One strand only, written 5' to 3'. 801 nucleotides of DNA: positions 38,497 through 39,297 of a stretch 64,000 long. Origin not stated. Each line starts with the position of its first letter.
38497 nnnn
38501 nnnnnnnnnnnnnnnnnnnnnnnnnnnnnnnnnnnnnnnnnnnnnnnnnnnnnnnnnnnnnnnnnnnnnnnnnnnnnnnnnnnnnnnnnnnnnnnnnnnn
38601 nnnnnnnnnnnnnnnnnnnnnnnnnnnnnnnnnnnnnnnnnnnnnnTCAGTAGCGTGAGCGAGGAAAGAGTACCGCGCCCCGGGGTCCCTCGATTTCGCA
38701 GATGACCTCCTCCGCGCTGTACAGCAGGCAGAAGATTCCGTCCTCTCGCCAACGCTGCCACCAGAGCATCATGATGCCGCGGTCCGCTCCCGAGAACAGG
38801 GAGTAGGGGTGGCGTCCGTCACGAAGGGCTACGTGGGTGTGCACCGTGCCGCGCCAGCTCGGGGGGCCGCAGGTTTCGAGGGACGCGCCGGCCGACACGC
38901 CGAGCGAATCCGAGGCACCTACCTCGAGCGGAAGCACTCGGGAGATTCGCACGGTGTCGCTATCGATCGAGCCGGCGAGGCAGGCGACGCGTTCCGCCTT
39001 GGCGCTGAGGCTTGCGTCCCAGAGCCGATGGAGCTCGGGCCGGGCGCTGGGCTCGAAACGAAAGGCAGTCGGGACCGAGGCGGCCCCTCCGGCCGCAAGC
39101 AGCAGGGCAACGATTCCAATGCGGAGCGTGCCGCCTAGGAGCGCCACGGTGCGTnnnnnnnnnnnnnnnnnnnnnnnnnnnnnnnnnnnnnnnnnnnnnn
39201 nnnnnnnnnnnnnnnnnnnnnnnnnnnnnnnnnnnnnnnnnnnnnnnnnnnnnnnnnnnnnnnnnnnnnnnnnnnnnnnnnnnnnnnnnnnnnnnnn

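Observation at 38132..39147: Two tandem paralogous secreted Cys4 proteins with a JAB/MPN-like E...HxH...SxxD motif at the distal end of the xox operon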

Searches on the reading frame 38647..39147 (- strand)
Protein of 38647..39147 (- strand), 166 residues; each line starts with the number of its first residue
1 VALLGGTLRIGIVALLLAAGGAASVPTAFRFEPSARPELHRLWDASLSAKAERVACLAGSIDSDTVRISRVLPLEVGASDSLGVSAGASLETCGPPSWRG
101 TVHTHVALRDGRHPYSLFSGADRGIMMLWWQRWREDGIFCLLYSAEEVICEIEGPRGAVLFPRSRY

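Call 3: search_protein_families(library=pfam, proteins=[window:38647-39147:-], max_evalue=1)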
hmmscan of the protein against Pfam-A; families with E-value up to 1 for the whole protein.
window:38647-39147:- (166 aa): 0 families

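Call 5: search_protein_families(library=ncbifam, proteins=[window:38647-39147:-], max_evalue=1)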
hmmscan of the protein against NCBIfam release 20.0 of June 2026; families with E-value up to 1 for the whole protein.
window:38647-39147:- (166 aa): 0 families

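Call 6: search_solved_structures(query=window:38647-39147:-, max_evalue=10)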
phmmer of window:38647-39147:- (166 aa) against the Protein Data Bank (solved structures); distinct sequences matched with E-value up to 10: 4.
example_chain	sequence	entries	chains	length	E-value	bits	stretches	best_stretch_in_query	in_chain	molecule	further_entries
6slc_AAA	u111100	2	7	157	0.3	14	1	60-158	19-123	Sporulation and cell division protein SsgA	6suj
8z0a_E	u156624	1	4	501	0.45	13.5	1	94-137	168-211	Glycogenin-2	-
2ldk_A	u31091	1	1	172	1.1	12.2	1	93-132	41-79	Uncharacterized protein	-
4ueg_A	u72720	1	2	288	1.4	11.9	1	93-137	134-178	GLYCOGENIN-2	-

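Call 7: find_homologous_proteins(query=window:38647-39147:-)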
Query window:38647-39147:- (166 aa): 745 proteins with E <= 0.001 among 1865 candidates; the best 120 are listed.
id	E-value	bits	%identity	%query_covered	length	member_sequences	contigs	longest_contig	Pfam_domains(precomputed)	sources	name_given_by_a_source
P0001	3.0e-99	348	95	100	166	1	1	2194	-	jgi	jgi:hypothetical protein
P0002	2.0e-98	345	93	100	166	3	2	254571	-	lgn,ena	-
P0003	4.6e-97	341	90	100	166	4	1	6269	-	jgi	jgi:hypothetical protein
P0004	4.6e-97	341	92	100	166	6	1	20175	-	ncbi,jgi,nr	ncbi:MAG: hypothetical protein QOH59_3048 [Gemmatimonadales bacterium]|jgi:hypothetical protein|nr:h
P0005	8.1e-97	340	93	100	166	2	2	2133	-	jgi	jgi:hypothetical protein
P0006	1.2e-96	339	92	100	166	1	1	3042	-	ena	-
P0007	1.3e-96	339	93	100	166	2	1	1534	-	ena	-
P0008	2.6e-96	338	92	100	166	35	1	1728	-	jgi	-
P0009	9.4e-96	336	90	100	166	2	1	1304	-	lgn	-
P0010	9.7e-96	336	92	100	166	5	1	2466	-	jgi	-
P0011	3.5e-95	334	90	100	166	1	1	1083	-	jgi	jgi:hypothetical protein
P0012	1.6e-94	332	90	100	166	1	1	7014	-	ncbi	ncbi:MAG: hypothetical protein ABI703_08180 [Gemmatimonadales bacterium]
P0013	4.8e-94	331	90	100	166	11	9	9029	-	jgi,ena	jgi:hypothetical protein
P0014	6.0e-94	330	89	100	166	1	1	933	-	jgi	jgi:hypothetical protein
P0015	7.0e-94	330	90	100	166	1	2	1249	-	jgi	jgi:hypothetical protein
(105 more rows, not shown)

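Call 18: predict_structure(alignment_id=A1)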
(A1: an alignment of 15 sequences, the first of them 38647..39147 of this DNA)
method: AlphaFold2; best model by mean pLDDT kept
length: 166 residues; sequences in the alignment: 15
mean_pLDDT: 55.7   pTM: 0.53
mean pLDDT of the five models: 55.7, 49.8, 49.6, 47.6, 46.5
residues with pLDDT >= 90: 0; 70-90: 26; 50-70: 83; < 50: 57
segments of 3 or more residues with pLDDT < 50: 89-91, 95-121, 146-166
pLDDT, mean of each block of 10 residues (from residue 1): 56 61 64 76 71 66 72 66 48 45 41 39 58 60 49 31 33
secondary structure, 60 per line:
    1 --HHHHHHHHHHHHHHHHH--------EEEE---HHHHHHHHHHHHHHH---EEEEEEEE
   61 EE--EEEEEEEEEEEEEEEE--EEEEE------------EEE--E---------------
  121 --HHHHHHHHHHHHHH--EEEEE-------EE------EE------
elements in order: H3-19 E28-31 H35-49 E53-62 E65-80 E83-87 E100-102 H123-136 E139-143

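Call 19: search_protein_representatives(alignment_id=A1)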
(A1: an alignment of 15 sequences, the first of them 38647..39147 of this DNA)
Query: 15 sequences, 166 profile positions. Proteins with E-value up to 0.001 (for the whole library): 128; up to 1e-10: 93; up to 1e-30: 43. The best 128 are listed.
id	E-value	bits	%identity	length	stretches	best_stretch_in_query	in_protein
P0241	1.0e-69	249.7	-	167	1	20-166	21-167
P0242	1.1e-56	207.2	-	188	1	22-160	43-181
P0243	1.5e-52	193.8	-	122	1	48-161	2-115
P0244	4.1e-51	189.1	-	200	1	26-155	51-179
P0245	4.4e-51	189.0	-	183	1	23-164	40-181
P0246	2.3e-50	186.6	-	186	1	23-164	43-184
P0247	1.4e-49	184.2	-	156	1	25-152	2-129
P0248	8.6e-49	181.6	-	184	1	11-155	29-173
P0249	9.0e-49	181.5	-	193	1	24-155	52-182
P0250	7.9e-45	168.7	-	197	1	26-158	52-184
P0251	3.5e-44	166.6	-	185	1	19-153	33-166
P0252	5.0e-44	166.1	-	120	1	48-155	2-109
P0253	4.9e-43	162.8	-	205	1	58-160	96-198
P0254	7.9e-43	162.2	-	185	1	20-163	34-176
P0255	1.4e-42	161.3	-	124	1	6-113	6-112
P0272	1.4e-36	141.8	-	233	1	25-152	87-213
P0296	5.3e-24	100.9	-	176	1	29-152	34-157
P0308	2.7e-19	85.6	-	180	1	32-151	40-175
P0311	1.4e-17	80.1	-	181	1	9-150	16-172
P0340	1.5e-09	53.9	-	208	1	34-150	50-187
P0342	2.2e-09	53.4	-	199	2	58-151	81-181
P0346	1.3e-08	50.8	-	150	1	29-156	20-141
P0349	2.1e-07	46.9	-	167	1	6-145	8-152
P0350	2.1e-07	46.9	-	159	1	28-151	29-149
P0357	2.0e-05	40.4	-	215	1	20-152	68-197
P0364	2.1e-04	37.2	-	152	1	8-151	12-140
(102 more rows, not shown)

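Call 22: search_solved_structures(query=A3, max_evalue=10, show_alignments=3)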
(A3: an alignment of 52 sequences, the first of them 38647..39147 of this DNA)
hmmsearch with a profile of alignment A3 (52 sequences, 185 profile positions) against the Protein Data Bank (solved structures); distinct sequences matched with E-value up to 10: 2.
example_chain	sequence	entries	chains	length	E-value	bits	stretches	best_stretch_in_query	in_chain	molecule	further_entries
6ikn_A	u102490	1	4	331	0.18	14.3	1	8-60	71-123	Growth arrest-specific protein 7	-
6iko_A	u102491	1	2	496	0.53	12.8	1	8-60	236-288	Growth arrest-specific protein 7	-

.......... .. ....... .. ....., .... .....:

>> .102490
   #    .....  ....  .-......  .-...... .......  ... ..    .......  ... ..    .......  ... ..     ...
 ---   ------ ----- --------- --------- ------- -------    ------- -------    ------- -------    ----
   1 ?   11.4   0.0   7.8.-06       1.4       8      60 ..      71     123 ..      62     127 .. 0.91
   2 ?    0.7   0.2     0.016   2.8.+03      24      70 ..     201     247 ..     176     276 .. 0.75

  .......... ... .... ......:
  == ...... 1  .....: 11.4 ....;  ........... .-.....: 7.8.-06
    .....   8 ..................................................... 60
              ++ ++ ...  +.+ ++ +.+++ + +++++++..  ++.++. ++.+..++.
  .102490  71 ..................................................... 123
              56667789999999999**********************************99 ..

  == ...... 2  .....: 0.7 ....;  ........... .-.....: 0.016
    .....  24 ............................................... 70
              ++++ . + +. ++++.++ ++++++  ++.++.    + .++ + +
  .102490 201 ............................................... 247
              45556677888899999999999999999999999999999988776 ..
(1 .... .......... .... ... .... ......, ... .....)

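Call 23: search_protein_families(library=pfam, alignment_id=A3, max_evalue=1)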
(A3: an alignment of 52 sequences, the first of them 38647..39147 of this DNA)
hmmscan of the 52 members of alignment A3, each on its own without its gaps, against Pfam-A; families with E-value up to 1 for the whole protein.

A. member 1, window:38647-39147:- (166 aa): 0 families

B. families by the number of members that match (of 52 scanned): 9 families
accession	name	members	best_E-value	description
PF09391.15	DUF2000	2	0.07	Protein of unknown function (DUF2000)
PF14464.11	Prok-JAB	1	0.0051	Prokaryotic homologs of the JAB domain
PF18628.8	P2_N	1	0.059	Viral coat protein P2 N-terminal domain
PF14220.11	DUF4329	1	0.065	Domain of unknown function (DUF4329)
PF06679.17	DUF1180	1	0.099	Membrane protein FAM174-like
PF24322.2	Tle3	1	0.13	T6SS Tle3 phospholipase effector domain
PF13551.12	HTH_29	1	0.24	Winged helix-turn helix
PF10742.14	DUF2555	1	0.26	Protein of unknown function (DUF2555)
PF13663.11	DUF4148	1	0.85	Domain of unknown function (DUF4148)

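Call 26: find_related_loci(query=A4, collection=genome_contigs, flank=10000)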
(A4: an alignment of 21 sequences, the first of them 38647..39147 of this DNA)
Query A4 (166 aa) in genome_contigs; peptide patterns used: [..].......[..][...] (x = any residue, [..] = any of these).
144 stretches matched a pattern; 142 encode a relative of the query (tblastn E <= 1e-3); the best 80 are kept; 80 distinct loci.
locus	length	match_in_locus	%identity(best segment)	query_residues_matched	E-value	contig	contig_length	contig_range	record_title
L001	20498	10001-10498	92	1-166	2e-98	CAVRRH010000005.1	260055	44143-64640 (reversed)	MAG: uncultured Gemmatimonadales bacterium isolate MFD04850.bin.2.341 genome assembly, contig: contig_144312, whole geno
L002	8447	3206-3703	92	1-166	3e-98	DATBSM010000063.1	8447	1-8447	MAG TPA_asm: Gemmatimonadales bacterium isolate SMAG_U4157 k141_1209228, whole genome shotgun sequence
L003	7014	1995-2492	90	1-166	2e-96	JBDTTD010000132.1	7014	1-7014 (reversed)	MAG: Gemmatimonadales bacterium isolate cluster3_bin.288 NODE_55293_length_7014_cov_7.735163, whole genome shotgun seque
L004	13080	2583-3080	90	1-166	6e-96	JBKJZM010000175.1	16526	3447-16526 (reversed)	MAG: Gemmatimonadales bacterium isolate swi_bin.243 S1Ck127_12061508_flag_1_multi_10.6238_len_16526, whole genome shotgu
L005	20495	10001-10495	90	1-166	2e-93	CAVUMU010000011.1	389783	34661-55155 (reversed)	MAG: uncultured Gemmatimonadales bacterium isolate MFD04212.bin.1.9 genome assembly, contig: contig_443, whole genome sh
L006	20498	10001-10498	86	1-166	4e-92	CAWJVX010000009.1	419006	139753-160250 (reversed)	MAG: uncultured Gemmatimonadales bacterium isolate MFD09206.bin.1.39 genome assembly, contig: contig_3947, whole genome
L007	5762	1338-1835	83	1-166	1e-90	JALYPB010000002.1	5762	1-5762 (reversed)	MAG: Gemmatimonadota bacterium isolate MDV bin26 SD1454-56_k127_1565323, whole genome shotgun sequence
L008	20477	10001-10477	81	10-166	1e-81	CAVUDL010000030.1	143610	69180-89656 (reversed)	MAG: uncultured Gemmatimonadales bacterium isolate MFD02840.bin.1.159 genome assembly, contig: contig_69897, whole genom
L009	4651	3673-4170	73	1-166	2e-80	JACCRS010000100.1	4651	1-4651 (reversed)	MAG: Gemmatimonadales bacterium isolate MGR_bin28 SD2897-2912_k127_1553663, whole genome shotgun sequence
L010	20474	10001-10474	78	10-166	2e-80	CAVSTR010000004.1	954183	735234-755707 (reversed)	MAG: uncultured Gemmatimonadales bacterium isolate MFD09212.bin.1.3 genome assembly, contig: contig_6339, whole genome s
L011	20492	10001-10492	76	2-166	9e-80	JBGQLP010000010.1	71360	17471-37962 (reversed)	MAG: Gemmatimonadota bacterium isolate OBJ2_061818_050_35 k141_1286529_length_71360_cov_15.2912, whole genome shotgun se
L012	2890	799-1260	77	13-166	2e-80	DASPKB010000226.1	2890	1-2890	MAG TPA_asm: Gemmatimonadales bacterium isolate SMAG_U12025 k141_837791, whole genome shotgun sequence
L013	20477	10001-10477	77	8-166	3e-80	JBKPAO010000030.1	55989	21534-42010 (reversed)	MAG: Gemmatimonadota bacterium isolate GB_HAYS_MAG_00001 GB_HAYS_000001632845, whole genome shotgun sequence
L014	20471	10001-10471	76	10-166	4e-79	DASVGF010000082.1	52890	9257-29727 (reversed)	MAG TPA_asm: Gemmatimonadales bacterium isolate SMAG_U2108 k141_35847, whole genome shotgun sequence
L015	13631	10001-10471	76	10-166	1e-78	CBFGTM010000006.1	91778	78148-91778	MAG TPA_asm: uncultured Gemmatimonadales bacterium isolate SRR28857639_binner13_Refined_3 genome assembly, contig: ERZ27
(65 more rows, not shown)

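Call 27: predict_structure(alignment_id=A3)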
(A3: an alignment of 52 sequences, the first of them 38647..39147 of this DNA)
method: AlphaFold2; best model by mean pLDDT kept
length: 166 residues; sequences in the alignment: 52
mean_pLDDT: 89.9   pTM: 0.82
mean pLDDT of the five models: 89.9, 88.3, 87.6, 86.7, 86.2
residues with pLDDT >= 90: 114; 70-90: 44; 50-70: 7; < 50: 1
segments of 3 or more residues with pLDDT < 50: none
pLDDT, mean of each block of 10 residues (from residue 1): 64 78 86 98 96 97 94 88 84 97 95 93 95 96 96 85 78
secondary structure, 60 per line:
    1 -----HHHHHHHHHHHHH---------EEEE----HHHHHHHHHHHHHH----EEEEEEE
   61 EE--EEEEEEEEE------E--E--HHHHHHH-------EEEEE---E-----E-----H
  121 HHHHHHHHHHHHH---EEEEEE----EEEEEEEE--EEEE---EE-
elements in order: H6-18 E28-31 H36-49 E54-62 E65-73 H86-92 E100-104 H120-133 E137-142 E147-154 E157-160

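Call 30: fold_search(model_id=the predicted structure, library=pdb)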
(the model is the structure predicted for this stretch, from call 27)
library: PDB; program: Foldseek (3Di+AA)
matches with E <= 10: 573; with E <= 0.001: 104
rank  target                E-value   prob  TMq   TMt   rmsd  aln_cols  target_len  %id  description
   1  6fno_B                1.6e-05  1.00  0.53  0.58   5.7       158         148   14  Caldiarchaeum Subterraneum Ubiquitin:Rpn11-homolog complex, zinc soak (released 2018-07-25)
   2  9ea4                  1.6e-05  1.00  0.51  0.22   4.8       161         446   12  Structure of Citrobacter BubCD (released 2025-09-24)
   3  6fnn_A                2.0e-05  1.00  0.54  0.59   5.5       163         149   12  Caldiarchaeum Subterraneum Ubiquitin:Rpn11-homolog complex (released 2018-07-25)
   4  8usb_Z                2.4e-05  1.00  0.46  0.29   8.2       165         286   12  Non-substrate-engaged human 26S proteasome with Nub1/FAT10 bound to Rpn1 (released 2024-11-06)
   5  4ocl_A                3.2e-05  1.00  0.50  0.51   5.2       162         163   12  Crystal Structure of the Rpn8-Rpn11 MPN domain heterodimer, crystal form Ia (released 2014-01-29)
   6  2o96_A                3.4e-05  1.00  0.49  0.51   6.4       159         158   12  Crystal Structure of the Metal-Free Dimeric Human Mov34 MPN domain (residues 1-177) (released 2007-07-17)
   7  9egl_E                4.7e-05  1.00  0.52  0.32   9.2       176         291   15  Cryo-EM structure of COP9 signalosome precatalytic state with neddylated cullin-3 (released 2025-12-03)
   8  2o96_B                4.7e-05  1.00  0.49  0.51   6.4       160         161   12  Crystal Structure of the Metal-Free Dimeric Human Mov34 MPN domain (residues 1-177) (released 2007-07-17)
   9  6fnn_B                5.7e-05  1.00  0.54  0.58   5.9       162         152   13  Caldiarchaeum Subterraneum Ubiquitin:Rpn11-homolog complex (released 2018-07-25)
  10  4ocn_A                5.7e-05  1.00  0.49  0.47   7.0       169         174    9  Crystal Structure of the Rpn8-Rpn11 MPN domain heterodimer, crystal form II (released 2014-01-29)
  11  4f7o_A                5.7e-05  1.00  0.53  0.40   8.8       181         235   16  Crystal structure of CSN5 (released 2013-01-23)
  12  4qft                  6.1e-05  1.00  0.47  0.46   6.9       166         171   10  Structure of COP9 signalosome complex subunit 6 (released 2014-09-03)
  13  5mpb_U                6.1e-05  1.00  0.50  0.30   7.6       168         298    9  26S proteasome in presence of AMP-PNP (s3) (released 2017-03-08)
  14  9ea5_A                6.1e-05  1.00  0.48  0.22   6.1       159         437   11  Structure of Citrobacter BubCD D104A mutant (released 2025-09-24)
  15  5u4p_A                6.9e-05  1.00  0.48  0.46   4.6       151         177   11  Protein-protein complex between 26S proteasome regulatory subunit RPN8, RPN11, and Ubiquitin S31 (released 2017-09-06)
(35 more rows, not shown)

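Call 34: find_encoding_contigs(protein=P0350, flank=10000, max_places=4)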
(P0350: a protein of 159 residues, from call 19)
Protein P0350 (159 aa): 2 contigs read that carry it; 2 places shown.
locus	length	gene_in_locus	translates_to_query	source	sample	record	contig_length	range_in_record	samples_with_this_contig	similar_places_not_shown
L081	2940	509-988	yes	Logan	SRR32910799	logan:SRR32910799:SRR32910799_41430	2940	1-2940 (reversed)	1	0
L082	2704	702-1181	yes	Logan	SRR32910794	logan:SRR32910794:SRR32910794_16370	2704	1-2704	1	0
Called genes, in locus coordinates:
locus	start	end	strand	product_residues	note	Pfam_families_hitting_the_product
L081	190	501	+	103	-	-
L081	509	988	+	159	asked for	-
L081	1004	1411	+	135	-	-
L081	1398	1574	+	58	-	-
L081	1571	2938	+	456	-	?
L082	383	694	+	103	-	-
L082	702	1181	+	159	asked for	-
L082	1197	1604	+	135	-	-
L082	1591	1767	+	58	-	-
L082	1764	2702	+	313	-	?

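Call 36: find_encoding_contigs(protein=P0250, flank=10000, max_places=3)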
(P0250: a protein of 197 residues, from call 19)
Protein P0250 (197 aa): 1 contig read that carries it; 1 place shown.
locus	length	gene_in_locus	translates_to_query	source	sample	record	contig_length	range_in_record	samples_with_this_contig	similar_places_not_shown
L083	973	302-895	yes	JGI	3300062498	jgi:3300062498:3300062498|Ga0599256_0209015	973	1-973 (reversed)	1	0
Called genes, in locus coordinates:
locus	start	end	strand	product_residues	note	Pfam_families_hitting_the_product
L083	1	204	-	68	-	?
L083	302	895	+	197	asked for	-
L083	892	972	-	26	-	?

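Call 37: find_encoding_contigs(protein=P0272, flank=10000, max_places=3)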
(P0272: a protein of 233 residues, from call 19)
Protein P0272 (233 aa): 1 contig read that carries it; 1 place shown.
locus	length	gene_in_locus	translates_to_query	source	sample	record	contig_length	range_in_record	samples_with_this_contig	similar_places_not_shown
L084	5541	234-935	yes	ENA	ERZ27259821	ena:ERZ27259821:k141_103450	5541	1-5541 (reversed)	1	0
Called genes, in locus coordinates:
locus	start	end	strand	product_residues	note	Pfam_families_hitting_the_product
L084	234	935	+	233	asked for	-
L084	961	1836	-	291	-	PF13519:VWA_2, PF13768:VWA_3 (weak)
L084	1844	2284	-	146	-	-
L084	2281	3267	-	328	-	-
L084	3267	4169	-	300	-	-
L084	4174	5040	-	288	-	PF01882:DUF58, PF13519:VWA_2 (weak)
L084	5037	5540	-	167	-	?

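Call 38: find_encoding_contigs(protein=P0340, flank=10000, max_places=3)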
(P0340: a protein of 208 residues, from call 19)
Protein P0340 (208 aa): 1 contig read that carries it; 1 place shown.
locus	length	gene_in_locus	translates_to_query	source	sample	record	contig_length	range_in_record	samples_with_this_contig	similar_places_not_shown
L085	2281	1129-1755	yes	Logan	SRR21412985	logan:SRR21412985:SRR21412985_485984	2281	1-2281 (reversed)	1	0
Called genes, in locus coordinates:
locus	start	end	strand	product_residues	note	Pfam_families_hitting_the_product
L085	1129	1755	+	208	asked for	-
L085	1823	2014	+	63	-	-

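Call 51: search_protein_families(library=pfam, proteins=[L081:190-501:+, L081:1004-1411:+, L081:1571-2938:+], max_evalue=0.01)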
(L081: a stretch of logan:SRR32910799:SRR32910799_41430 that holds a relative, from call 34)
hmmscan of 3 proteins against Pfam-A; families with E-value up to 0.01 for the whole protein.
L081:190-501:+ (103 aa): 0 families

L081:1004-1411:+ (135 aa): 0 families

L081:1571-2938:+ (456 aa): 1 family
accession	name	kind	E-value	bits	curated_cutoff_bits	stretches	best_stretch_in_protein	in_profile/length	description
PF03237.21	Terminase_6N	-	1.7e-06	28.3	22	1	78-179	2-93/215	Terminase large subunit, T4likevirus-type, N-terminal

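Call 57: search_protein_families(library=phrogs, alignment_id=A3, max_evalue=0.01)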
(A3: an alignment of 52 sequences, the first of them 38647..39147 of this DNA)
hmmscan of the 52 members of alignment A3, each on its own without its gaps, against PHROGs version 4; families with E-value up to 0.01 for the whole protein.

A. member 1, window:38647-39147:- (166 aa): 0 families

B. families by the number of members that match (of 52 scanned): 0 families

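Call 59: fold_search(model_id=the predicted structure, library=viral)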
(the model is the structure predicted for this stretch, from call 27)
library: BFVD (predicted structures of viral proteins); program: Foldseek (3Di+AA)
matches with E <= 10: 420; with E <= 0.001: 8
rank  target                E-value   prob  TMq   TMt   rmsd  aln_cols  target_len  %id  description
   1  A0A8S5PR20            3.2e-05  1.00  0.59  0.44   9.2       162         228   12  JAB domain-containing protein [Siphoviridae sp. ct96x5]
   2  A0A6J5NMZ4            1.1e-04  1.00  0.51  0.25   5.7       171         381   15  Uncharacterized protein [uncultured Caudovirales phage]
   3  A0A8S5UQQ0            1.1e-04  1.00  0.54  0.24   4.4       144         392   14  MPN family protein [Podoviridae sp. ctQyH19]
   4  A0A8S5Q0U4            1.1e-04  1.00  0.51  0.23   5.3       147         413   14  Ubiquitin-like protein [CrAss-like virus sp. ctjK323]
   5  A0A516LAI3            2.5e-04  1.00  0.52  0.31   6.5       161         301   10  (no name in the UniProt tables at hand)
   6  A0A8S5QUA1            6.5e-04  1.00  0.47  0.26  14.1       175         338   10  26S proteasome regulatory subunit [CrAss-like virus sp. ctDAq1]
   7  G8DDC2                6.9e-04  1.00  0.43  0.35   5.5       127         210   14  (no name in the UniProt tables at hand)
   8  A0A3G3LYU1            7.9e-04  1.00  0.48  0.61   4.2       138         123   16  JAB domain-containing protein [Brevibacterium phage Cantare]
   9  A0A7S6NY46            1.1e-03  1.00  0.46  0.32   4.9       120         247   13  Uncharacterized protein [Bathycoccus sp. RCC716 virus 1]
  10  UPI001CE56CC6         1.4e-03  1.00  0.39  0.45   5.5       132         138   15  (no name look-up for this kind of identifier)
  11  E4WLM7                1.7e-03  1.00  0.43  0.36   5.4       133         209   16  (no name in the UniProt tables at hand)
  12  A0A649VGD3            2.9e-03  0.99  0.42  0.46   6.7       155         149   12  Metalloprotease [Gordonia phage Yikes]
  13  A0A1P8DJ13            3.8e-03  1.00  0.42  0.52   5.5       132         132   11  (no name in the UniProt tables at hand)
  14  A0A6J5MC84            4.3e-03  0.98  0.44  0.16   5.8       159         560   13  JAB domain-containing protein [uncultured Caudovirales phage]
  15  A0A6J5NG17            5.8e-03  0.99  0.41  0.30   6.6       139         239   12  JAB domain-containing protein (Fragment) [uncultured Caudovirales phage]
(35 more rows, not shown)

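Call 65: search_protein_families(library=phrogs, proteins=[L081:190-501:+, L081:509-988:+, L081:1004-1411:+, L081:1398-1574:+, L081:1571-2938:+], max_evalue=0.01)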
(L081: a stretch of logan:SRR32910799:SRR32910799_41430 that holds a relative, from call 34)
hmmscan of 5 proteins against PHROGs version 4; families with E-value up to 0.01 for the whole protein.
L081:190-501:+ (103 aa): 0 families

L081:509-988:+ (159 aa): 0 families

L081:1004-1411:+ (135 aa): 0 families

L081:1398-1574:+ (58 aa): 0 families

L081:1571-2938:+ (456 aa): 8 families
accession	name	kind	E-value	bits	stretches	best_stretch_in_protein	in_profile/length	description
phrog_2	-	head and packaging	1.1e-20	75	1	40-435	257-547/807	terminase large subunit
phrog_9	-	head and packaging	3e-08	34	1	34-136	188-281/812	terminase large subunit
phrog_5989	-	head and packaging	1.1e-06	29.1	1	28-135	115-211/347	terminase large subunit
phrog_38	-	head and packaging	2.4e-05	24.2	1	46-140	290-362/760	terminase large subunit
phrog_675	-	head and packaging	9.7e-05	21.8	1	309-436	303-439/576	terminase large subunit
phrog_4914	-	head and packaging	0.00024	21.7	1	45-136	80-163/213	terminase large subunit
phrog_5909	-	head and packaging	0.00027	21.2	1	305-447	46-198/285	terminase large subunit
phrog_5902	-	unknown function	0.0012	19.2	1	21-132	9-102/359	-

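Call 66: find_encoding_contigs(protein=P0364, flank=10000, max_places=3)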
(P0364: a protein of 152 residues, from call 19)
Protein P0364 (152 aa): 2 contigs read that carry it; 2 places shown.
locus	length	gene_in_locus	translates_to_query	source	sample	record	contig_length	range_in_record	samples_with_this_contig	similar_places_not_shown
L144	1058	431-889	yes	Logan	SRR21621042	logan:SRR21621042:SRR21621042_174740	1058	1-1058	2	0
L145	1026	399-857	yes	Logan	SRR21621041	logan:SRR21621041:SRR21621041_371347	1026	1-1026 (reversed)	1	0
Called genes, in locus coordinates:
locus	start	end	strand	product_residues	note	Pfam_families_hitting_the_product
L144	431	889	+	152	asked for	-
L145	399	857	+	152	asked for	-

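Call 67: find_encoding_contigs(protein=P0346, flank=10000, max_places=3)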
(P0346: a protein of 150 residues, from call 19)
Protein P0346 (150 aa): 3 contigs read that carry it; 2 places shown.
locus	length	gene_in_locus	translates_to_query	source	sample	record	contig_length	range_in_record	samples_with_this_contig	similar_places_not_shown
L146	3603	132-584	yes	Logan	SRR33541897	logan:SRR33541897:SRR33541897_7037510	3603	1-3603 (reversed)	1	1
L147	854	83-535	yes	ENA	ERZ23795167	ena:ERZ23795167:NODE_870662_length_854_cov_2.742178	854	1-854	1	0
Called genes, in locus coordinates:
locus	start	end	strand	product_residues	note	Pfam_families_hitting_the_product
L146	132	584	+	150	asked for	-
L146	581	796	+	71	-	-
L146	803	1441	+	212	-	-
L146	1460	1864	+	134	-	-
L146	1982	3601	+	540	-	?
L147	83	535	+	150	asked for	-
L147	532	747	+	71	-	-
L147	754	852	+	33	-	?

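Call 68: search_protein_families(library=phrogs, proteins=[L146:581-796:+, L146:803-1441:+, L146:1460-1864:+, L146:1982-3601:+], max_evalue=0.01)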
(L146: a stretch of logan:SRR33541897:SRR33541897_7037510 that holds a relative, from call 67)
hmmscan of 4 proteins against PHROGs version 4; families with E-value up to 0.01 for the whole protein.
L146:581-796:+ (71 aa): 0 families

L146:803-1441:+ (212 aa): 0 families

L146:1460-1864:+ (134 aa): 0 families

L146:1982-3601:+ (540 aa): 1 family
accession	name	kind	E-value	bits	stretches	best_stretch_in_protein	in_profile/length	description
phrog_12057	-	unknown function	4.3e-42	145.5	1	16-458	9-454/493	-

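Call 75: search_protein_families(library=pfam, proteins=[P0340, P0342, P0311, P0349, P0346, P0350, P0364, P0357, P0308, P0296], max_evalue=10)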
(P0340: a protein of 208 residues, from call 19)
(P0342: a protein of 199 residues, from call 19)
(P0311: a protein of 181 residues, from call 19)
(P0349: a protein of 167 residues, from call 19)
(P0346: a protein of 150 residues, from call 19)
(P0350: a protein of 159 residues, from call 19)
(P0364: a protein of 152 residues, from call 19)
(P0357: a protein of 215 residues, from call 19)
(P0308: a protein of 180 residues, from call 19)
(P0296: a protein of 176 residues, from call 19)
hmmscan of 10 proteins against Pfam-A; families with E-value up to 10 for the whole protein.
P0340 (208 aa): 0 families

P0342 (199 aa): 0 families

P0311 (181 aa): 0 families

P0349 (167 aa): 0 families

P0346 (150 aa): 0 families

P0350 (159 aa): 0 families

P0364 (152 aa): 0 families

P0357 (215 aa): 1 family
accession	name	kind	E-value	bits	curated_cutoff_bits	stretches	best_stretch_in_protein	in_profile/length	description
PF14220.11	DUF4329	-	0.065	13.6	28.6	1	83-172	4-86/116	Domain of unknown function (DUF4329)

P0308 (180 aa): 0 families

P0296 (176 aa): 1 family
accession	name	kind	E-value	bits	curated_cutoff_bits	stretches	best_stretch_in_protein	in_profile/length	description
PF14464.11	Prok-JAB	-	0.0051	17.1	25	1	101-131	67-93/114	Prokaryotic homologs of the JAB domain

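Call 86: search_protein_families(library=padloc, proteins=[window:38647-39147:-, P0350, P0346, P0357], max_evalue=0.1)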
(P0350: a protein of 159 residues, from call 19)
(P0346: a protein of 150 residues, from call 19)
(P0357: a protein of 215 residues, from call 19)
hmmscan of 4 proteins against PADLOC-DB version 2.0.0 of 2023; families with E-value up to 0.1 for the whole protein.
window:38647-39147:- (166 aa): 0 families

P0350 (159 aa): 0 families

P0346 (150 aa): 0 families

P0357 (215 aa): 0 families
